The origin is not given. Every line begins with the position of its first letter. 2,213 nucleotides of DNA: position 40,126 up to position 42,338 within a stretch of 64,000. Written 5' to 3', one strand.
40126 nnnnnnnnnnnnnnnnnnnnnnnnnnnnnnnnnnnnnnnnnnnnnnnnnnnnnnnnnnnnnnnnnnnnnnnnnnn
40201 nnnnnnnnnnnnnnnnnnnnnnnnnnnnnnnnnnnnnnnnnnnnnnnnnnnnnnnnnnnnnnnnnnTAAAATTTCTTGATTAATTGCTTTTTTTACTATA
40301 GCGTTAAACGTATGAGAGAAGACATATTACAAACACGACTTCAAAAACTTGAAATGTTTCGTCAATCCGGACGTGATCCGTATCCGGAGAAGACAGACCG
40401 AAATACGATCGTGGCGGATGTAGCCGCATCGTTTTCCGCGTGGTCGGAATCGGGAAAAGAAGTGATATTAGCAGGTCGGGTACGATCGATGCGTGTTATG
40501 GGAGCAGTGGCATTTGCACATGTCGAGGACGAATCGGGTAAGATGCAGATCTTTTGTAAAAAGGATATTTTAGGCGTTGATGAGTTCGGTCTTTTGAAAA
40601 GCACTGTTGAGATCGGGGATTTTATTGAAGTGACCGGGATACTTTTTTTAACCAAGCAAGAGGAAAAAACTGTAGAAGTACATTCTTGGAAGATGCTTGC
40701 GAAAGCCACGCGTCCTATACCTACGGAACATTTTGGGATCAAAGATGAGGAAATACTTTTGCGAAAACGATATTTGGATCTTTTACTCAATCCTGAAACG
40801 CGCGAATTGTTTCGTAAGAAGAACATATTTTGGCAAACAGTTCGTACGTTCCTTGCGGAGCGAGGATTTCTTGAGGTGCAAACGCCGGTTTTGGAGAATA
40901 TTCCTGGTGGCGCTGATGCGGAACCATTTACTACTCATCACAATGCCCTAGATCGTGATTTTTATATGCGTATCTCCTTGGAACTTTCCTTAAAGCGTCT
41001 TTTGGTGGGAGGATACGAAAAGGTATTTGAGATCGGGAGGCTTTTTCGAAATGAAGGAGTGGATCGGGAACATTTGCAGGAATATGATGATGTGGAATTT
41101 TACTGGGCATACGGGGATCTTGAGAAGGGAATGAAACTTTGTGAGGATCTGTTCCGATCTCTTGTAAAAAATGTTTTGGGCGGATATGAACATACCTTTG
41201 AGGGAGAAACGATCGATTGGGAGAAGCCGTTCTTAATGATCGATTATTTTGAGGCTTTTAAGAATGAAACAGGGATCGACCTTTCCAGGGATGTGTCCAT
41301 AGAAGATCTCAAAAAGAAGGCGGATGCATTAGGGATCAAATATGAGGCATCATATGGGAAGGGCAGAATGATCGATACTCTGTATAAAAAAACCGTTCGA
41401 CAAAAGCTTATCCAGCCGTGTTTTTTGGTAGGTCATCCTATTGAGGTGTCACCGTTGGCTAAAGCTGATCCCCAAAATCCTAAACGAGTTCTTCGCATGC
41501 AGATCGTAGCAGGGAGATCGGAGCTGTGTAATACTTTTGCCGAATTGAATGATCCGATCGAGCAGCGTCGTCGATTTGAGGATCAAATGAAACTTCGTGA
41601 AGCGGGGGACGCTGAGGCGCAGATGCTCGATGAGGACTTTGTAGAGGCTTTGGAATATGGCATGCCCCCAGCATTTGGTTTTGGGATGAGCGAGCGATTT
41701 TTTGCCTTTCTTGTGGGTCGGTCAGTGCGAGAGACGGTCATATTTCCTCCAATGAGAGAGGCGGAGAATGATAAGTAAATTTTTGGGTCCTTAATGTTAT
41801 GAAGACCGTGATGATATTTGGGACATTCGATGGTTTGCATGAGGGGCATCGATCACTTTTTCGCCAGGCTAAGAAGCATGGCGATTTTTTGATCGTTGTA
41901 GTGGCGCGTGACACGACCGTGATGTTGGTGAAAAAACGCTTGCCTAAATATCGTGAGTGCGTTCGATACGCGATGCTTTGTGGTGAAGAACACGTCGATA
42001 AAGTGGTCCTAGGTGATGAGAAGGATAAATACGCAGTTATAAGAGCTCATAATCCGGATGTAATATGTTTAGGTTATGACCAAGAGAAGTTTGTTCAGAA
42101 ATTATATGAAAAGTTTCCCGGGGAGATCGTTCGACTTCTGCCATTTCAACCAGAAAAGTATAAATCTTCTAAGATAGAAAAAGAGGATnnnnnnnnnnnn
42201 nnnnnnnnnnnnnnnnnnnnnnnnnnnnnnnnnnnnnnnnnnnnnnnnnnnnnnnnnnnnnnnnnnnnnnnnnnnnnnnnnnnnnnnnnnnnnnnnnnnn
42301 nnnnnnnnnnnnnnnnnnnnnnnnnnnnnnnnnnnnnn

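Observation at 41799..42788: Cytidylyltransferase-like (HxGH) domain fused to 5-formyltetrahydrofolate cyclo-ligase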

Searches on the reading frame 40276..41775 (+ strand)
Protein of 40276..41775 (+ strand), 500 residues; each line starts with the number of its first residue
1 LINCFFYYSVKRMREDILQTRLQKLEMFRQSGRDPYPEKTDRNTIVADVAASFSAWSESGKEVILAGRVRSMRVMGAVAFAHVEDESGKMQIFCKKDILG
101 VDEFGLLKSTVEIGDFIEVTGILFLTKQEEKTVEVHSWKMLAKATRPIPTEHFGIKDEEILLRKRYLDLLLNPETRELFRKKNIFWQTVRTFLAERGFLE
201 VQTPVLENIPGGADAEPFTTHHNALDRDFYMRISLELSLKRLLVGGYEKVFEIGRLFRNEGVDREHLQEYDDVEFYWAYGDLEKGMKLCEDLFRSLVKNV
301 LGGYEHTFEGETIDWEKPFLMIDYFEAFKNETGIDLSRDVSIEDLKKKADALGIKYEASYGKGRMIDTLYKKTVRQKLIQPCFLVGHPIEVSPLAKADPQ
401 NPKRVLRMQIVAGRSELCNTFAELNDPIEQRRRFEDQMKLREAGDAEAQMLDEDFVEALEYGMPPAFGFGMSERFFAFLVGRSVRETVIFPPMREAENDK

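Call 8: search_protein_families(library=pfam, proteins=[window:40276-41775:+], max_evalue=0.001)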
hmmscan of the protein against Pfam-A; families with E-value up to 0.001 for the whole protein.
window:40276-41775:+ (500 aa): 2 families
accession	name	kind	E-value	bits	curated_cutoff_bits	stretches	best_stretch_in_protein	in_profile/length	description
PF00152.25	tRNA-synt_2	-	9.4e-66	222.4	25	1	157-493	1-307/308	tRNA synthetases class II (D, K and N)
PF01336.31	tRNA_anti-codon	-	1.2e-12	48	27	1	63-140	1-74/75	OB-fold nucleic acid binding domain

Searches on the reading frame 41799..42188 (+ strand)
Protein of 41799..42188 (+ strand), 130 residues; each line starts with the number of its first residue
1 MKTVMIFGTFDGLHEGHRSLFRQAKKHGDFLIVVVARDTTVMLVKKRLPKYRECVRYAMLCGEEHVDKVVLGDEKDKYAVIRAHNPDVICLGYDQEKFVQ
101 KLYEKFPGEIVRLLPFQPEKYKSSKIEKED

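Call 56: predict_structure(alignment_id=A2)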
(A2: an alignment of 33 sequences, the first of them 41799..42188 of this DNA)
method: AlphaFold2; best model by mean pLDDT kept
length: 130 residues; sequences in the alignment: 33
mean_pLDDT: 91.3   pTM: 0.83
mean pLDDT of the five models: 91.3, 90.6, 90.2, 89.2, 89.3
residues with pLDDT >= 90: 102; 70-90: 18; 50-70: 9; < 50: 1
segments of 3 or more residues with pLDDT < 50: none
pLDDT, mean of each block of 10 residues (from residue 1): 97 95 98 97 94 98 97 95 98 84 94 86 56
secondary structure, 60 per line:
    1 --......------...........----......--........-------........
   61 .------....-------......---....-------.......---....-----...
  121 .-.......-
elements in order: E3-8 H15-25 E30-35 H38-45 H53-61 E68-71 H79-84 E88-91 H99-105 E109-112 H118-121 H123-129
